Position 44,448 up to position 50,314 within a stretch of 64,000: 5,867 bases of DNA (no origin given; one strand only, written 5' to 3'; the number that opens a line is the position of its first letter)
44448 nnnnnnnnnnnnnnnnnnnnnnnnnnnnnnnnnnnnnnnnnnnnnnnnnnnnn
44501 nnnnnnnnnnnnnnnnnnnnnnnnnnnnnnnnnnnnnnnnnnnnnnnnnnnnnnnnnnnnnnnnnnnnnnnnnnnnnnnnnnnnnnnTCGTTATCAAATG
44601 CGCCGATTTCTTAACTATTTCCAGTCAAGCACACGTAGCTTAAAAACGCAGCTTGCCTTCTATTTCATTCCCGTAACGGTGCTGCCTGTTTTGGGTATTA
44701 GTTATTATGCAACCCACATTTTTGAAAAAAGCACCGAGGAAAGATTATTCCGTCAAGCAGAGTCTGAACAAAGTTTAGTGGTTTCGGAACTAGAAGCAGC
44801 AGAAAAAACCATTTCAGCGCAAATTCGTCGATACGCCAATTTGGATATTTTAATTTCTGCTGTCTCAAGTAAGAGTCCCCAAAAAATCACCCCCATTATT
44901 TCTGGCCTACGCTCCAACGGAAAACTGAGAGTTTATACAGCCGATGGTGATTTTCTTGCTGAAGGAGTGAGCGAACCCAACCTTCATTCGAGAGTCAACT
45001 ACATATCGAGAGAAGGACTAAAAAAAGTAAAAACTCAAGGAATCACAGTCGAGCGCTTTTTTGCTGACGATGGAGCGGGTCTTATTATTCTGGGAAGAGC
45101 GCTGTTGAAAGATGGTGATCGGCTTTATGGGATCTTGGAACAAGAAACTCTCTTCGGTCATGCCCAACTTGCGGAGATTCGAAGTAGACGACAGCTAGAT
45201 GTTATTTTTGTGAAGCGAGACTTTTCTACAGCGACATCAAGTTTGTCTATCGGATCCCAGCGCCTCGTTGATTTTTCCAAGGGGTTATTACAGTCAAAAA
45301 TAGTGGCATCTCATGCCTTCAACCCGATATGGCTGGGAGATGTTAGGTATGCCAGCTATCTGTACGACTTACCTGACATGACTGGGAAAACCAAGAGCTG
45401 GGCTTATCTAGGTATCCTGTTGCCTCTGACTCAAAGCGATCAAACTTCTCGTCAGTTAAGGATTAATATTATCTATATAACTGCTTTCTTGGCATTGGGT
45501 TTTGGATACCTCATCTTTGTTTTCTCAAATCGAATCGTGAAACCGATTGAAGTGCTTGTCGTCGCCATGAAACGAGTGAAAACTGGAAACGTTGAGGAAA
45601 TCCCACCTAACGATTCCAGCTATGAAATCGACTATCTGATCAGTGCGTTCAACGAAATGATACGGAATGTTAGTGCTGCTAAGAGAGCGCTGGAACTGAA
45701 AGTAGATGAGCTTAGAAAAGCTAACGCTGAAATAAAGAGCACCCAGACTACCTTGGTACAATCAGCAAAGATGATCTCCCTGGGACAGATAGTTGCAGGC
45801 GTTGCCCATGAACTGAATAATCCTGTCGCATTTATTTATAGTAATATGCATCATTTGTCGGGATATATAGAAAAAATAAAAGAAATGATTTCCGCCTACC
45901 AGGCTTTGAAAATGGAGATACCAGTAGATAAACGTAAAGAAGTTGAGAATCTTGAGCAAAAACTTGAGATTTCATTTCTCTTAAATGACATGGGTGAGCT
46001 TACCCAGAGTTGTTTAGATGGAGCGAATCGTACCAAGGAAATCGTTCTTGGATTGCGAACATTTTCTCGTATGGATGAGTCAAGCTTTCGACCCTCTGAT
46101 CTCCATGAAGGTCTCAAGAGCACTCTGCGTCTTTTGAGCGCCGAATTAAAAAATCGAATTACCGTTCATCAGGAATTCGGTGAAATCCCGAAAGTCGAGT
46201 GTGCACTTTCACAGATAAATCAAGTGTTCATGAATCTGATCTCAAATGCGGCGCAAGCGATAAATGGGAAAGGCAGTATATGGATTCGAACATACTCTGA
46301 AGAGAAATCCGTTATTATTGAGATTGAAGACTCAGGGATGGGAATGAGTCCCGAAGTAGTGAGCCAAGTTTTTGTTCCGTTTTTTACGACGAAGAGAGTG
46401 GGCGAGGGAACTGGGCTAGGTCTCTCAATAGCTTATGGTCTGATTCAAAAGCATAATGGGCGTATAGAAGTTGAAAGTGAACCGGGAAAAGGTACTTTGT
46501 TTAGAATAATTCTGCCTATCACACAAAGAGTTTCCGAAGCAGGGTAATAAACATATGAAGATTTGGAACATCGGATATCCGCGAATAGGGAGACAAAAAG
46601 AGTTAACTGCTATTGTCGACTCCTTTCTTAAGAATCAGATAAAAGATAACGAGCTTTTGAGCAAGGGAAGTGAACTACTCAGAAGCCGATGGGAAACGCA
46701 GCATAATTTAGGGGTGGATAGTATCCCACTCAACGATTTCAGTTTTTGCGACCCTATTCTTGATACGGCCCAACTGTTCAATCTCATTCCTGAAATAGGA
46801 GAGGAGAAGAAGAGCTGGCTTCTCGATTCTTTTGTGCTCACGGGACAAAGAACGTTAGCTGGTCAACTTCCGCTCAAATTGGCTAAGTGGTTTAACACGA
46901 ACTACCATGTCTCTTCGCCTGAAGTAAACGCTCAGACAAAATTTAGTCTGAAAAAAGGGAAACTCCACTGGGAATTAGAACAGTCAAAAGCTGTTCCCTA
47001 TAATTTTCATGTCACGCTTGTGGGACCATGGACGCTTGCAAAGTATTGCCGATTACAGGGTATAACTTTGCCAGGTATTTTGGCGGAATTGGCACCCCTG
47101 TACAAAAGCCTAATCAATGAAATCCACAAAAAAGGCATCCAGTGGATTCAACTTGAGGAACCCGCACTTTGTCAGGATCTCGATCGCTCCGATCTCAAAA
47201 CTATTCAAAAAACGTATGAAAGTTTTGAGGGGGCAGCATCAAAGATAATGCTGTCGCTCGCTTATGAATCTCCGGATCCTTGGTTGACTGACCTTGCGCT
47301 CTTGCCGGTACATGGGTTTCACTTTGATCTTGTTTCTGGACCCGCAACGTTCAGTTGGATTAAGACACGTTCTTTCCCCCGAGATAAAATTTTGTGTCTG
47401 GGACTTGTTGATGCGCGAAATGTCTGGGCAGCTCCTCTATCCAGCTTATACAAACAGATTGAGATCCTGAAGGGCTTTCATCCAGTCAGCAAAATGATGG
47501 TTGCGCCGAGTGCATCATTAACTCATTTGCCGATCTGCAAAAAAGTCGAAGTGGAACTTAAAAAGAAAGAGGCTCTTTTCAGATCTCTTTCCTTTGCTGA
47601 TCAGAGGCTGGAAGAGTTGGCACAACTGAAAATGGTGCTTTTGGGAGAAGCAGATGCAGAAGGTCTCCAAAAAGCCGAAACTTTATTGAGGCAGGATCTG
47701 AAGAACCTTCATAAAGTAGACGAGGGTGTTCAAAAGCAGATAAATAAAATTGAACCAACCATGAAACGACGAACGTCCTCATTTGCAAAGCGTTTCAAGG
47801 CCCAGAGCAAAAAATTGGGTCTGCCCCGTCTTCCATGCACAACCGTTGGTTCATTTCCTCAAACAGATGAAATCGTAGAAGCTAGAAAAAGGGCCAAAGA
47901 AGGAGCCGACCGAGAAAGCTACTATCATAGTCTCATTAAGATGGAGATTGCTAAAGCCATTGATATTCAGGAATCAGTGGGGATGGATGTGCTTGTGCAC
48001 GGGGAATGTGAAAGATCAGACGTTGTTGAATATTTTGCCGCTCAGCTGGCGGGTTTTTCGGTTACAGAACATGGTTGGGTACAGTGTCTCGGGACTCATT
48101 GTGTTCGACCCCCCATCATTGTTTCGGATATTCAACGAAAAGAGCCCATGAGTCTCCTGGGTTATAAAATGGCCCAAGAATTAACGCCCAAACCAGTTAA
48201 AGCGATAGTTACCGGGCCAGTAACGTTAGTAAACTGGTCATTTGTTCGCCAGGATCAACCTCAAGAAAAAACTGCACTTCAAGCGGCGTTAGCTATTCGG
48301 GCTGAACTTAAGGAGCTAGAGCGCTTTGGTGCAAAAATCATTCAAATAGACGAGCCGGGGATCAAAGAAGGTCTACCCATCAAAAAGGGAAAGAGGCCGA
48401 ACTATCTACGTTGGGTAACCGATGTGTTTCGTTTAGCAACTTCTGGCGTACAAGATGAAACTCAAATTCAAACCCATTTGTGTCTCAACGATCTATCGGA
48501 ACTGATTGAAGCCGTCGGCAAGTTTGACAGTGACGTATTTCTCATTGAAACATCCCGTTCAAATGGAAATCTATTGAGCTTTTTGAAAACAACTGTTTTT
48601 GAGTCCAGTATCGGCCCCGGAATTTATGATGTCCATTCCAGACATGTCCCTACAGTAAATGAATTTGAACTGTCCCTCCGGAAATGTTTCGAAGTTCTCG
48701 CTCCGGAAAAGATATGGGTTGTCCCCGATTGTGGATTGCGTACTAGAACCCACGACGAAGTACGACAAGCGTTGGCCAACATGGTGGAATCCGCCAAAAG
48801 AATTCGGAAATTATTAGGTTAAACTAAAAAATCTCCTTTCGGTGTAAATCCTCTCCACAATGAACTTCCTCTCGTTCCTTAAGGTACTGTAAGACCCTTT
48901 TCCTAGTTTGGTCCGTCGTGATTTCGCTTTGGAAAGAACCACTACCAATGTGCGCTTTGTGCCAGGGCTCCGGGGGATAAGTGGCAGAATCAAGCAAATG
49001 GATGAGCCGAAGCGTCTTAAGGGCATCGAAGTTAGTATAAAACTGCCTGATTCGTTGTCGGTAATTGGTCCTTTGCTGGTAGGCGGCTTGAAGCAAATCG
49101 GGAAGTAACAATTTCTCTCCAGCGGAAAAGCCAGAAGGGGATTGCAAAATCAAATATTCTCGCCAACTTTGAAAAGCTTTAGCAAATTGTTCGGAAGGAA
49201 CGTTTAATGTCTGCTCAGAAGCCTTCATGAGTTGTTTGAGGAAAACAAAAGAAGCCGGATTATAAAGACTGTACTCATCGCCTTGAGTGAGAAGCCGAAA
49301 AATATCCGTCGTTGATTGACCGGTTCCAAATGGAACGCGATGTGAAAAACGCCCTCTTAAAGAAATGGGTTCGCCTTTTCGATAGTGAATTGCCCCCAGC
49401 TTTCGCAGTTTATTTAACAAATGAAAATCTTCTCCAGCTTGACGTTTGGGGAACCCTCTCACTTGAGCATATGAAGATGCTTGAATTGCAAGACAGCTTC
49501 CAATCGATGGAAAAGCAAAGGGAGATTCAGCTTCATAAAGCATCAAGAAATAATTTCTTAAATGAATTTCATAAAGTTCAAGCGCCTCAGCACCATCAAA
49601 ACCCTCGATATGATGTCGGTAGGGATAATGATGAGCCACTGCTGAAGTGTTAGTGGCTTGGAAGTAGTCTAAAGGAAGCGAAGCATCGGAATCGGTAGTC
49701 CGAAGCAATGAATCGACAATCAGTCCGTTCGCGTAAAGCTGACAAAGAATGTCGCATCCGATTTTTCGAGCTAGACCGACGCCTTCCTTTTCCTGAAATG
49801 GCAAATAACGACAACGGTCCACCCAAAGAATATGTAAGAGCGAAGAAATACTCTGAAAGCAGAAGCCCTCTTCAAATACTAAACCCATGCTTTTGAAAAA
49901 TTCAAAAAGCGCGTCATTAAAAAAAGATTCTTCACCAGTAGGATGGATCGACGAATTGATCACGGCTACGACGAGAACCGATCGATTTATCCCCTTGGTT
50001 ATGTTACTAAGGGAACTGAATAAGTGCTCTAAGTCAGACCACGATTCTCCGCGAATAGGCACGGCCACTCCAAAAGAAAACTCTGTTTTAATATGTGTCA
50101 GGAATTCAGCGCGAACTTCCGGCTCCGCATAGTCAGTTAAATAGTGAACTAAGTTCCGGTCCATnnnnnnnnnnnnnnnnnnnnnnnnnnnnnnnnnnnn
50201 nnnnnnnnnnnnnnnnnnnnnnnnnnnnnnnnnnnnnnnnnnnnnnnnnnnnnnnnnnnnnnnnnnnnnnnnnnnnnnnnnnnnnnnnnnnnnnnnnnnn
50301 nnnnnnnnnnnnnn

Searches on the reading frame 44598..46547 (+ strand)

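Call 50: search_protein_families(library=pfam, proteins=[window:44598-46547:+], max_evalue=0.01)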
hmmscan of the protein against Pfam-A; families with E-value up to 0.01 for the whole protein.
window:44598-46547:+ (649 aa): 4 families
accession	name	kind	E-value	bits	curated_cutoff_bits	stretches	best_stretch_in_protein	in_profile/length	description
PF02518.31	HATPase_c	-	5.4e-25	88.4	26.4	1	539-642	5-110/111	Histidine kinase-, DNA gyrase B-, and HSP90-like ATPase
PF00672.30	HAMP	-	1.1e-07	32.5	25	1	309-358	2-51/53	HAMP domain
PF14501.12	HATPase_c_5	-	2.6e-05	24.5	22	1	540-629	6-92/102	GHKL domain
PF00512.31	HisKA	-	6e-05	23.5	26.9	1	395-420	2-27/66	His Kinase A (phospho-acceptor) domain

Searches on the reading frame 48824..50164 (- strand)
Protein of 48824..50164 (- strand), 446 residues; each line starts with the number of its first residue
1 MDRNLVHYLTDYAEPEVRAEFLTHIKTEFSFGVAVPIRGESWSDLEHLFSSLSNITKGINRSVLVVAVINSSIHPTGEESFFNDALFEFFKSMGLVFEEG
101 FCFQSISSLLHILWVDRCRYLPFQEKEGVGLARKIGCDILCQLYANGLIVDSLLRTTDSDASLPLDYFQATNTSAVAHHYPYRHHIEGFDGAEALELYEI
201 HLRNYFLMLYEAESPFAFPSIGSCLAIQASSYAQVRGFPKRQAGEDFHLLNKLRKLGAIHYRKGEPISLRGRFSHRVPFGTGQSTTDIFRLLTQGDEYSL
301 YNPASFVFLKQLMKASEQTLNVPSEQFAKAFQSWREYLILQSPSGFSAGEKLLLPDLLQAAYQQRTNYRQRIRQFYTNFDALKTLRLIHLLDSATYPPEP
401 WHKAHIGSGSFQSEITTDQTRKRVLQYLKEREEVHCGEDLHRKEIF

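Call 50: search_protein_families(library=pfam, proteins=[window:48824-50164:-], max_evalue=0.01)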
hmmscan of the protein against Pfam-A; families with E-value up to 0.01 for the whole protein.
window:48824-50164:- (446 aa): 1 family
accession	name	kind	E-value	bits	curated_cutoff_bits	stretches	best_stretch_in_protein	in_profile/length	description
PF13632.12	Glyco_trans_2_3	-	0.0021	18.4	27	1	158-258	6-111/198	Glycosyl transferase family group 2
